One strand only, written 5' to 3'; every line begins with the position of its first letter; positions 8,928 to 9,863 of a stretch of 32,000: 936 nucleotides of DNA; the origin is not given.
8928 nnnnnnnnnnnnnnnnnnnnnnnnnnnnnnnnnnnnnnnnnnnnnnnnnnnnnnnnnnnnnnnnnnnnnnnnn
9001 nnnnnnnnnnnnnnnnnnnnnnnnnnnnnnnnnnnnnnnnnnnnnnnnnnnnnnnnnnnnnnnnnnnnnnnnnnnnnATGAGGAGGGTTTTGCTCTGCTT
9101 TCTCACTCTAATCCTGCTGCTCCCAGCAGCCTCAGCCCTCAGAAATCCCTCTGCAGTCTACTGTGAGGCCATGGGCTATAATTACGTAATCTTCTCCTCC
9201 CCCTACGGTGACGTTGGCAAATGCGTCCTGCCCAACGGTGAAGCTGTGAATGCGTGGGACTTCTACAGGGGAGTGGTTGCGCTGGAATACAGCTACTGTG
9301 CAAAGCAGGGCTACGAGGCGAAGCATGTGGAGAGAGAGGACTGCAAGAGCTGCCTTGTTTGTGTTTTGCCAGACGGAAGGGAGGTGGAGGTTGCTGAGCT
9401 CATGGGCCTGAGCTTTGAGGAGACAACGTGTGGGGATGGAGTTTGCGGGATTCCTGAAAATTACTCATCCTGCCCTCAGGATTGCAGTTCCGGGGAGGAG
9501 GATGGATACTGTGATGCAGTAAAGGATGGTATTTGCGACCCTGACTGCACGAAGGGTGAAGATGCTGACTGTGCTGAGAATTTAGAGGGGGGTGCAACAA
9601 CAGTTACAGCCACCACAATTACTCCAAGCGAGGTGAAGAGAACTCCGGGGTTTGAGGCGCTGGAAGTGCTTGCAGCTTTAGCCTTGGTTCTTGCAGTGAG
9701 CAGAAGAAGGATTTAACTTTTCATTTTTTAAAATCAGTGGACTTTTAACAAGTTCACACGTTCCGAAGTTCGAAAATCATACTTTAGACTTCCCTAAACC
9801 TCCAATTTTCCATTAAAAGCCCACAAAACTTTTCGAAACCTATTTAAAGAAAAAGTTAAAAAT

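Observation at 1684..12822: Three-cassette island of secreted modular proteins between purS and hisI (candidate undescribed cell-surface system)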

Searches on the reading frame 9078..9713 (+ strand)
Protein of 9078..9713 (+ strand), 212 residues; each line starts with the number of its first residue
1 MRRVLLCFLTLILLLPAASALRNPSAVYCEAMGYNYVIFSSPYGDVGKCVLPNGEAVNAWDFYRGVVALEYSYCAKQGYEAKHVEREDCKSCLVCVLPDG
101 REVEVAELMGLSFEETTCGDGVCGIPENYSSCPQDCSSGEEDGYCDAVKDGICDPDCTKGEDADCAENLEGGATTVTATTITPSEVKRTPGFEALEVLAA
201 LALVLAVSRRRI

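Call 5: search_protein_families(library=pfam, proteins=[window:9078-9713:+], max_evalue=0.01)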
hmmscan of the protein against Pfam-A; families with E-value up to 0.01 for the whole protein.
window:9078-9713:+ (212 aa): 1 family
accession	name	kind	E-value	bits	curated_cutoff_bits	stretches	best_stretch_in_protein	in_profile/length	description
PF03891.20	DUF333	-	2.1e-24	86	25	2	21-65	2-46/47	Domain of unknown function (DUF333)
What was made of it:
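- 9078..9716 (+): AF_1947: signal peptide, two DUF333 repeats, Cys/Asp-rich module, Thr-rich linker, PGF-CTERM (from 9642). Its start overlaps the AF_1946 stop (ATGA). DUF333 E=2e-24 in two stretches (call 5).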

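Call 6: search_protein_families(library=ncbifam, proteins=[window:9078-9713:+], max_evalue=0.01)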
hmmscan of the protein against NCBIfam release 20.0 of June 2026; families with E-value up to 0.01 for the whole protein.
window:9078-9713:+ (212 aa): 0 families

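Call 29: search_solved_structures(query=window:9078-9713:+, max_evalue=1, show_alignments=2)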
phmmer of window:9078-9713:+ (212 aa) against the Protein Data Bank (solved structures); distinct sequences matched with E-value up to 1: 0.
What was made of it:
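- On Known cysteine-peptidase inhibitor families (e.g. chagasin I42), AF_1947: No PDB sequence hit (call 29).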

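Call 31: find_homologous_proteins(query=window:9078-9713:+, max_evalue=0.001)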
Query window:9078-9713:+ (212 aa): 110 proteins with E <= 0.001 among 1068 candidates.
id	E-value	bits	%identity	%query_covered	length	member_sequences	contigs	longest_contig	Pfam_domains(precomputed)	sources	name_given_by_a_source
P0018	2.3e-136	470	98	99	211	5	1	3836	PF03891.21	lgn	-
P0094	5.6e-104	364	76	99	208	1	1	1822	PF03891.21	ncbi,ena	-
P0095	2.5e-93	330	83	69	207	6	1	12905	PF03891.21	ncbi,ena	-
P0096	1.0e-91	324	68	92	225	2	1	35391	PF03891.21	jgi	-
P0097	6.1e-90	319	67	98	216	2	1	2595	PF03891.21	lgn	-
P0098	4.8e-89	316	71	91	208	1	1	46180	PF03891.21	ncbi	-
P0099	1.6e-88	314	66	99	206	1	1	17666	PF03891.21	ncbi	-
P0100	5.8e-86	306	64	100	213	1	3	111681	PF18204.7,PF03891.21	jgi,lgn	jgi:PGF-CTERM protein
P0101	5.3e-77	276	50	71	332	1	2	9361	PF03891.21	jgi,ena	-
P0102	9.3e-67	243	63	81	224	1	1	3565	PF03891.21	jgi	jgi:putative hemolysin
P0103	3.1e-66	241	54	78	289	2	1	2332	PF03891.21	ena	-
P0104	8.4e-66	240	65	76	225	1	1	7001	PF03891.21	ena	-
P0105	1.9e-63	232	56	96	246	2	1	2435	PF03891.21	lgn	-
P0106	4.4e-63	231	54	79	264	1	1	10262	PF03891.21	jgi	-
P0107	7.2e-63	230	49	77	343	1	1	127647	PF03891.21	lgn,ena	-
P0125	9.5e-56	207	57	62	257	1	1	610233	PF03891.21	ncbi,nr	ncbi:MAG: DUF333 domain-containing protein [Candidatus Aenigmarchaeota archaeon]|nr:DUF333 domain-co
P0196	3.0e-20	91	49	45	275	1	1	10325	PF00112.30,PF03891.21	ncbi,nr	ncbi:MAG: DUF333 domain-containing protein, partial [Candidatus Eisenbacteria bacterium]|nr:DUF333 d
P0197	6.6e-19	86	52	42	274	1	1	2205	PF00112.30,PF03891.21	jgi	jgi:putative hemolysin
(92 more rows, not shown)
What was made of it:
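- DUF333 proteins are common as stand-alone bacterial lipoproteins (general knowledge; the source annotation 'putative hemolysin' appears in call 31).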

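Call 32: find_encoding_contigs(protein=P0098, flank=7000, max_places=2)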
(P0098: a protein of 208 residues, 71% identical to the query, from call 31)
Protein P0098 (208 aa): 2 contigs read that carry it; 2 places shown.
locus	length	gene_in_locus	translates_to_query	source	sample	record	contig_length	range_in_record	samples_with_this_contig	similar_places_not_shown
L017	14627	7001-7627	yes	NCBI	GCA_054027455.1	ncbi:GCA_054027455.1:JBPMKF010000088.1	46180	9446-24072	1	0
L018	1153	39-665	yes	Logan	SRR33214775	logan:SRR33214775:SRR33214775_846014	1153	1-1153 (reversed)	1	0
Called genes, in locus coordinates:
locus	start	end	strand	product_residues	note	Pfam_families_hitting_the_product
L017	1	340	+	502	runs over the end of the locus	PF00004:AAA, PF07728:AAA_5 (faint), PF13191:AAA_16 (faint), PF09336:Vps4_C (faint), PF17862:AAA_lid_3, PF00004:AAA, PF17862:AAA_lid_3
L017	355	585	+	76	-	-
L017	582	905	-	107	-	PF12643:MazG-like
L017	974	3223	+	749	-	PF01326:PPDK_N, PF00391:PEP-utilizers, PF02896:PEP-utilizers_C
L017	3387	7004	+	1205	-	PF07705:CARDB, PF00112:Peptidase_C1, PF01839:FG-GAP (faint), PF13517:FG-GAP_3 (weak)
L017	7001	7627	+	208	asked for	PF03891:DUF333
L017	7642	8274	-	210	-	PF01914:MarC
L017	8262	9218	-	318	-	PF01717:Meth_synt_2 (faint)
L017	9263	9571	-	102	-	-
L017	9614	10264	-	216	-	PF02593:DUF166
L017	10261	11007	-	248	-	PF00142:Fer4_NifH (faint), PF01656:CbiA, PF02374:ArsA_ATPase (weak), PF10609:ParA, PF13614:AAA_31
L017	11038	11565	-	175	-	-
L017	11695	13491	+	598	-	PF07676:PD40 (faint), PF26549:Tricorn_N, PF00963:Cohesin, PF00404:Dockerin_1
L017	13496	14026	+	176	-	PF00963:Cohesin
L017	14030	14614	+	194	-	PF00404:Dockerin_1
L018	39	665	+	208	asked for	PF03891:DUF333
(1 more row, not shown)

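Call 33: find_encoding_contigs(protein=P0100, flank=7000, max_places=2)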
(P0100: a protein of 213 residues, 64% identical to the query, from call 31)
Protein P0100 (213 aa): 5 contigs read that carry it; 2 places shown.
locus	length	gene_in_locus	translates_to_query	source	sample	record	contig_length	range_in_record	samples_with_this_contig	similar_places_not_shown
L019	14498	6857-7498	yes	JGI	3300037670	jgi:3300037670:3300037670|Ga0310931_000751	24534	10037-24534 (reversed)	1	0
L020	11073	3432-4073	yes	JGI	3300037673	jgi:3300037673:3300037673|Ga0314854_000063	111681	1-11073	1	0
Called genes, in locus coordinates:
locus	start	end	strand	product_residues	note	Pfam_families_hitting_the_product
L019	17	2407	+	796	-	PF00037:Fer4 (faint), PF03063:Prismane, PF13237:Fer4_10 (weak), PF13484:Fer4_16 (faint), PF12838:Fer4_7 (weak), PF13183:Fer4_8 (weak), PF13187:Fer4_9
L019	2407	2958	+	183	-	PF02552:CO_dh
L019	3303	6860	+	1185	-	PF01839:FG-GAP (faint), PF02412:TSP_3, PF00354:Pentaxin, PF13385:Laminin_G_3, PF00112:Peptidase_C1, PF13517:FG-GAP_3 (weak)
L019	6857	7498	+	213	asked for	PF03891:DUF333, PF18204:PGF-CTERM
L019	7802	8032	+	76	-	-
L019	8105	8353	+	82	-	PF00462:Glutaredoxin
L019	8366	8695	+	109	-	PF02943:FeThRed_B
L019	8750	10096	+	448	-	PF06068:TIP49, PF05496:RuvB_N (weak), PF13191:AAA_16 (faint), PF00004:AAA, PF13207:AAA_17 (faint), PF13401:AAA_22 (faint), PF17856:TIP49_C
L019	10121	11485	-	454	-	PF00483:NTP_transferase, PF12804:NTP_transf_3 (weak), PF22640:ManC_GMP_beta-helix, PF01050:MannoseP_isomer, PF07883:Cupin_2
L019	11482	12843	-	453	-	PF02403:Seryl_tRNA_N, PF00587:tRNA-synt_2b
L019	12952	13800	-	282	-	PF01040:UbiA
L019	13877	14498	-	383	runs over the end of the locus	PF04295:GD_AH_second, PF20629:GD_AH_C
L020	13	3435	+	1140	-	PF01839:FG-GAP (faint), PF02412:TSP_3, PF00354:Pentaxin, PF13385:Laminin_G_3, PF00112:Peptidase_C1, PF13517:FG-GAP_3 (weak)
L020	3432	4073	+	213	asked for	PF03891:DUF333, PF18204:PGF-CTERM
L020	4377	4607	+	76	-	-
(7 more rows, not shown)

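Call 46: find_encoding_contigs(protein=P0125, flank=6000, max_places=1)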
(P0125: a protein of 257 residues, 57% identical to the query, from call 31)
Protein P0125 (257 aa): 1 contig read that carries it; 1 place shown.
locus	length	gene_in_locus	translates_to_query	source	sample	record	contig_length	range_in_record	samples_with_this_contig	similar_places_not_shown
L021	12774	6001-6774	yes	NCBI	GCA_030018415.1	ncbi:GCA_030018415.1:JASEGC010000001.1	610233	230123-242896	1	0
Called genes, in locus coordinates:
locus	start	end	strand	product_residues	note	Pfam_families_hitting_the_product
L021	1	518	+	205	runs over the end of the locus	-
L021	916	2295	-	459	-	PF04055:Radical_SAM, PF06968:BATS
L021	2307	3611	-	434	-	PF01455:HupF_HypC, PF04055:Radical_SAM, PF06968:BATS (weak)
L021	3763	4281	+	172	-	-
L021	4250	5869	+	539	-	PF00112:Peptidase_C1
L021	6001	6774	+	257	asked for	PF03891:DUF333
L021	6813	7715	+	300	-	-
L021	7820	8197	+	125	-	-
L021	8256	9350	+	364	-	-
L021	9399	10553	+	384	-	PF00930:DPPIV_N (faint), PF26549:Tricorn_N, PF19283:APEH_N (faint), PF07676:PD40 (faint), PF26550:Tricorn_2nd (faint), PF26549:Tricorn_N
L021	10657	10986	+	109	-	PF01918:Alba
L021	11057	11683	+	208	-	PF01135:PCMT, PF01209:Ubie_methyltran (weak), PF08704:GCD14 (faint), PF13847:Methyltransf_31 (weak), PF13649:Methyltransf_25 (weak)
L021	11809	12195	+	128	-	-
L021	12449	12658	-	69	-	PF09339:HTH_IclR, PF01022:HTH_5 (weak)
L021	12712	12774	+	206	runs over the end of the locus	-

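Call 49: find_related_loci(query=A4, collection=genome_contigs, flank=6000)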
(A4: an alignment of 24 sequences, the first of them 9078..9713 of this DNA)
Query A4 (212 aa) in genome_contigs; peptide patterns used: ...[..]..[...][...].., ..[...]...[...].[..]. (x = any residue, [..] = any of these).
79 stretches matched a pattern; 24 encode a relative of the query (tblastn E <= 1e-3); 24 distinct loci.
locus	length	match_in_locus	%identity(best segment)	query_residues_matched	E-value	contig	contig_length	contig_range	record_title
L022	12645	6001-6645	66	1-212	2e-92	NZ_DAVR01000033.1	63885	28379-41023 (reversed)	MAG: Archaeoglobus sp. UBA230 UBA230_contig_2, whole genome shotgun sequence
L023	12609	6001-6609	69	17-206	5e-91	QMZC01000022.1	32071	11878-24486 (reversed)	MAG: Archaeoglobales archaeon isolate B5_G16 B5_Guay16_scaffold_00437, whole genome shotgun sequence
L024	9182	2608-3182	85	1-192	1e-61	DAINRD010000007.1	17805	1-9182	MAG TPA_asm: Archaeoglobus sp. isolate CTOTU24189 NODE_52_length_17805_cov_5.317296, whole genome shotgun sequence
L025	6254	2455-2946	53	8-165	1e-54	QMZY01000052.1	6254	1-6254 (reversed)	MAG: Candidatus Aenigmatarchaeota archaeon isolate B30_G1 B30_Guay1_scaffold_08007, whole genome shotgun sequence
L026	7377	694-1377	46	4-207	1e-54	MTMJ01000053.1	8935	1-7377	MAG: Archaeoglobus sp. JdFR-22 JGI24020J35080_1002229, whole genome shotgun sequence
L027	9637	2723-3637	49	1-169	1e-52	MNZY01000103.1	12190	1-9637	MAG: Candidatus Altarchaeum sp. CG2_30_32_3053 cg_3.0_sub100_scaffold_130_c, whole genome shotgun sequence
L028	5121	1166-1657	49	8-165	1e-51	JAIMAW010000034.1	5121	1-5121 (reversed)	MAG: Candidatus Pacearchaeota archaeon isolate HOT.MB2.108 Contig36, whole genome shotgun sequence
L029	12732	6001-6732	49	6-167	2e-51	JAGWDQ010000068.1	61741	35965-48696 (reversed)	MAG: Candidatus Altarchaeum sp. isolate HURL_140 BJP_V-140m-2014_265_length_61741_cov_2360.36, whole genome shotgun sequ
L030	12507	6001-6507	49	1-164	6e-51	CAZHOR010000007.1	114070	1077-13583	MAG TPA_asm: uncultured archaeon isolate SRP141376_co2_3 genome assembly, contig: NODE_410_length_114070_cov_9.272789, w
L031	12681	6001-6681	54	20-167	2e-47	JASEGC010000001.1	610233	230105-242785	MAG: Candidatus Aenigmatarchaeota archaeon isolate Yes49-24 NODE_1_length_610233_cov_87.145820, whole genome shotgun seq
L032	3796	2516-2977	48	18-165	8e-46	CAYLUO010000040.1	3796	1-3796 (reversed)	MAG TPA_asm: uncultured archaeon isolate binchicken_co34_224 genome assembly, contig: NODE_44511_length_3796_cov_4.14354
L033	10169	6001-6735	47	2-166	2e-45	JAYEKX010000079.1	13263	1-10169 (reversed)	MAG: Candidatus Altiarchaeota archaeon isolate MAG126 MAG126_79, whole genome shotgun sequence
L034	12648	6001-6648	40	2-165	3e-44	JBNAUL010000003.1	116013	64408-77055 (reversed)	MAG: Candidatus Woesearchaeota archaeon isolate Kamch4342-D-MF-011 bin55.fa-3, whole genome shotgun sequence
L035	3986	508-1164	39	2-168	2e-43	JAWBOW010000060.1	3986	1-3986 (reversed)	MAG: Candidatus Woesearchaeota archaeon isolate HHBFW-2_201803_bins_274 HHBFW-2_201803_bins_274_scaffold_60, whole genom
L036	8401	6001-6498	44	2-167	9e-43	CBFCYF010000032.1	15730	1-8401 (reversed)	MAG TPA_asm: uncultured archaeon isolate SRR26215687_concoct_40 genome assembly, contig: ERZ25073490.1533, whole genome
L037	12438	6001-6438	50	4-139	3e-41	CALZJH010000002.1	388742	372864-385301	MAG: uncultured Woeseiaceae bacterium isolate FO_M_Gamma_098.1 genome assembly, contig: scaffold_5, whole genome shotgun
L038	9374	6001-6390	54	17-141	1e-39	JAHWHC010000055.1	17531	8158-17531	MAG: Candidatus Woesearchaeota archaeon isolate FT1_425 k127_36508033, whole genome shotgun sequence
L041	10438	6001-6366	55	6-116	1e-34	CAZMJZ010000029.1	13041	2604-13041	MAG TPA_asm: uncultured Dehalococcoidales bacterium isolate binchicken_co34_217 genome assembly, contig: NODE_8120_lengt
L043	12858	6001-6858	51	1-165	1e-52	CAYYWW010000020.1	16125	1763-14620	MAG TPA_asm: uncultured archaeon isolate binchicken_co256_26 genome assembly, contig: NODE_8250_length_16125_cov_8.73366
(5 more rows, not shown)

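Call 52: search_protein_families(library=pfam, proteins=[L025:261-2414:+, L030:3072-5945:+, L031:4454-5884:+, L033:4235-5953:+, L034:4353-5990:+, L036:4457-5953:+, L037:4751-5983:+, L038:4523-5944:+, L041:3086-5965:+, L043:4577-5968:+], max_evalue=0.001)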
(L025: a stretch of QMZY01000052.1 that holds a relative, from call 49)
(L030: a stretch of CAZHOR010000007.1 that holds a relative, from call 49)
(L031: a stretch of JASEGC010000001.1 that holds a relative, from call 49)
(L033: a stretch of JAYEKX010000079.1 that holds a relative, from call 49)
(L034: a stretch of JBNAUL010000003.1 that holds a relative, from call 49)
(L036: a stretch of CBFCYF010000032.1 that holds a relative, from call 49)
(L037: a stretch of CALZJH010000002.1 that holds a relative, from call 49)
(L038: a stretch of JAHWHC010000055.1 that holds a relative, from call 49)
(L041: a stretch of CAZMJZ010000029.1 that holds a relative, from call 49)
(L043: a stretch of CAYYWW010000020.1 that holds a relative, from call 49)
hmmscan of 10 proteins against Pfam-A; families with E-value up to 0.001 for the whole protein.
L025:261-2414:+ (718 aa): 2 families
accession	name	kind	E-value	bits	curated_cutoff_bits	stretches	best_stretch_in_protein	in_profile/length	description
PF00112.29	Peptidase_C1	-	1.3e-28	101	20.7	1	487-699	1-202/220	Papain family cysteine protease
PF02412.23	TSP_3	-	7.1e-10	38.8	25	2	180-216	1-33/36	Thrombospondin type 3 repeat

L030:3072-5945:+ (958 aa): 2 families
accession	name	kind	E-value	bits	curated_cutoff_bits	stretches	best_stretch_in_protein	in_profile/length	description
PF00112.29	Peptidase_C1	-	3.8e-18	66.8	20.7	1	708-914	1-193/220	Papain family cysteine protease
PF02412.23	TSP_3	-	2.4e-08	34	25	2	166-188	14-36/36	Thrombospondin type 3 repeat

L031:4454-5884:+ (477 aa): 1 family
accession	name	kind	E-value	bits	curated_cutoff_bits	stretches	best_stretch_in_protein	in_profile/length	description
PF00112.29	Peptidase_C1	-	1.3e-39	137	20.7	2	269-420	1-144/220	Papain family cysteine protease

L033:4235-5953:+ (573 aa): 5 families
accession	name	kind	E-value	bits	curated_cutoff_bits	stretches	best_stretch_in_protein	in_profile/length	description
PF00112.29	Peptidase_C1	-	3.9e-35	122.4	20.7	2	370-514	1-142/220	Papain family cysteine protease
PF18911.6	PKD_4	-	2.9e-18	66.1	27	1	138-201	13-76/85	PKD domain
PF00801.26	PKD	-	1.5e-13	51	23.5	1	140-200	12-72/80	PKD domain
PF18895.5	T4SS_pilin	-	9.3e-05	22.9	26.6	1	38-90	10-63/71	Type IV secretion system pilin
PF22352.2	K319L-like_PKD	-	0.00052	20.4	27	0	137-201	5-76/84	K319L-like, PKD domain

L034:4353-5990:+ (546 aa): 2 families
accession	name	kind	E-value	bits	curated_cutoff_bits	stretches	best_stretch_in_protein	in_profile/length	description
PF00112.29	Peptidase_C1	-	3.7e-39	135.5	20.7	1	310-522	1-202/220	Papain family cysteine protease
PF03051.21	Peptidase_C1_2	-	4.7e-05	22.8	22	0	481-520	352-395/438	Peptidase C1-like family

L036:4457-5953:+ (499 aa): 4 families
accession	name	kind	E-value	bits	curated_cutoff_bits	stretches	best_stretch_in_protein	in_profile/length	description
PF00112.29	Peptidase_C1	-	5.2e-43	148.1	20.7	1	278-490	1-217/220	Papain family cysteine protease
PF18911.6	PKD_4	-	4e-16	59.3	27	1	144-203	14-73/85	PKD domain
PF00801.26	PKD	-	1.3e-13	51.1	23.5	1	145-201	12-68/80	PKD domain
PF18895.5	T4SS_pilin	-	1.3e-08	35.2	26.6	1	24-87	4-68/71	Type IV secretion system pilin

L037:4751-5983:+ (411 aa): 2 families
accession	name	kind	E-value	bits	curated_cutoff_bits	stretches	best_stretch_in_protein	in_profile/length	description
PF00112.29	Peptidase_C1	-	2.7e-35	122.9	20.7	1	178-403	1-218/220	Papain family cysteine protease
PF07705.17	CARDB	-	1e-05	26.1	22.7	1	47-159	3-101/101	CARDB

L038:4523-5944:+ (474 aa): 3 families
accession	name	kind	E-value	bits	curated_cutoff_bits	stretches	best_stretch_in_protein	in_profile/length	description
PF00112.29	Peptidase_C1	-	4.1e-36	125.6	20.7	1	229-445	1-213/220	Papain family cysteine protease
PF02412.23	TSP_3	-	7.5e-07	29.2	25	0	131-160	6-30/36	Thrombospondin type 3 repeat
PF03051.21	Peptidase_C1_2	-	0.00094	18.5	22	0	246-273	57-82/438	Peptidase C1-like family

L041:3086-5965:+ (960 aa): 2 families
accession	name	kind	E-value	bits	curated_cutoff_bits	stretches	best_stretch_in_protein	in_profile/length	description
PF07705.17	CARDB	-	3.4e-86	284.4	22.7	6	384-471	13-99/101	CARDB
PF00112.29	Peptidase_C1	-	1.1e-30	107.7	20.7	2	748-884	1-142/220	Papain family cysteine protease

L043:4577-5968:+ (464 aa): 2 families
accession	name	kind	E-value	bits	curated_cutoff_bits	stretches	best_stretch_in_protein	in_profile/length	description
PF00112.29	Peptidase_C1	-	2.7e-38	132.7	20.7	2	254-404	1-141/220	Papain family cysteine protease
PF03051.21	Peptidase_C1_2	-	1.9e-05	24.1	22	0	406-439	358-395/438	Peptidase C1-like family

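Call 53: predict_structure(alignment_id=A3)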
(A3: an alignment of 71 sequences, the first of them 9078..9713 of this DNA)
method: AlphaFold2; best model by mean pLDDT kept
length: 212 residues; sequences in the alignment: 71
mean_pLDDT: 88.3   pTM: 0.62
mean pLDDT of the five models: 88.3, 87.0, 86.4, 85.5, 84.5
residues with pLDDT >= 90: 142; 70-90: 40; 50-70: 29; < 50: 1
segments of 3 or more residues with pLDDT < 50: none
pLDDT, mean of each block of 10 residues (from residue 1): 92 80 95 98 96 98 98 98 96 98 97 87 87 93 91 93 79 52 56 79 92 73
secondary structure, 60 per line:
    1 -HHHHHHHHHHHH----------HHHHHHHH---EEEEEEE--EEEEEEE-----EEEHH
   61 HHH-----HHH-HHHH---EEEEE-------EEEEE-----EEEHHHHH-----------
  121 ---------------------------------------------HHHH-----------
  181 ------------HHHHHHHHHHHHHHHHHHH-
elements in order: H2-13 H24-31 E35-41 E44-50 E56-58 H59-63 H73-76 E80-84 E92-96 E102-104 H105-109 H166-169 H193-211

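Call 57: fold_search(model_id=the predicted structure, library=pdb)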
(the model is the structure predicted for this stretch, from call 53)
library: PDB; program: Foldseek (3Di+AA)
matches with E <= 10: 714; with E <= 0.001: 0
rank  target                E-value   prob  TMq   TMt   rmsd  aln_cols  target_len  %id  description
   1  1h9s_B                3.9e-01  0.07  0.10  0.14  14.8       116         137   16  Molybdate bound complex of Dimop domain of ModE from E.coli (released 2001-06-19)
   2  3oe3_B                5.3e-01  0.14  0.10  0.23  12.3        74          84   14  Crystal structure of PliC-St, periplasmic lysozyme inhibitor of C-type lysozyme from Salmonella typhimurium (released 2010-12-22)
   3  1r7l_B                5.6e-01  0.13  0.19  0.28   7.1        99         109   14  2.0 A Crystal Structure of a Phage Protein from Bacillus cereus ATCC 14579 (released 2004-07-06)
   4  6nz4_B                6.4e-01  0.38  0.09  0.05   3.6        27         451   22  YcjX-GDP (type I) (released 2019-09-18)
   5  6nz6_A                6.8e-01  0.33  0.09  0.05   3.3        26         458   23  YcjX-GDP (type II) (released 2019-09-18)
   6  2ggv_B                7.7e-01  0.11  0.10  0.12  13.4        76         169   10  Crystal structure of the West Nile virus NS2B-NS3 protease, His51Ala mutant (released 2007-03-27)
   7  3luu                  8.2e-01  0.08  0.11  0.21  12.2        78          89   14  Crystal structure of Protein with unknown function which belongs to Pfam DUF971 family (AFE_2189) from Acidithiobacillus (released 2010-03-09)
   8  2n3f_MODEL_1_A        8.7e-01  0.05  0.12  0.15  14.5       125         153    8  Solution structure of both dsRBDs of DRB4 along with linker (viz. DRB4(1-153)) (released 2016-09-07)
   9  4bgm                  9.2e-01  0.04  0.11  0.07  13.1        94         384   12  Three dimensional structure of human gamma-butyrobetaine hydroxylase in complex with 3-Carboxy-N-(2-fluoroethyl)-N,N-dim (released 2014-03-12)
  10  9e6k_C                1.0e+00  0.21  0.19  0.31   9.9        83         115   13  Fully human monoclonal antibody targeting the cysteine-rich substrate-interacting region of ADAM17 on cancer cells. (released 2024-11-20)
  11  5yod_H                1.0e+00  0.06  0.09  0.12  14.8        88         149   14  Crystal structure of zika virus NS3 protease in complex with a small molecule inhibitor (released 2018-03-21)
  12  6nz4_A                1.1e+00  0.21  0.09  0.04   3.4        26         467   23  YcjX-GDP (type I) (released 2019-09-18)
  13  7teo_E                1.1e+00  0.07  0.12  0.12  14.0       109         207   12  Cryo-EM structure of the 20S Alpha 3 Deletion proteasome core particle in complex with FUB1 (released 2022-08-10)
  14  4bg1                  1.1e+00  0.04  0.10  0.07  13.8        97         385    9  Three dimensional structure of human gamma-butyrobetaine hydroxylase in complex with 1-(3-Carboxypropyl)-1-methylpyrroli (released 2014-03-12)
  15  6nz5_B                1.2e+00  0.28  0.09  0.05   3.5        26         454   23  YcjX-GDPCP (released 2019-09-18)
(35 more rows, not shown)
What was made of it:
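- Closest known: Papain-family. Different: The candidate propeptide analogue is a separate, membrane-anchored gene product of an unrelated, uncharacterised fold (calls 52, 53, 57).
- Tried and rejected: Foldseek of the DUF333 model against the PDB gave nothing below E=0.39 (call 57).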
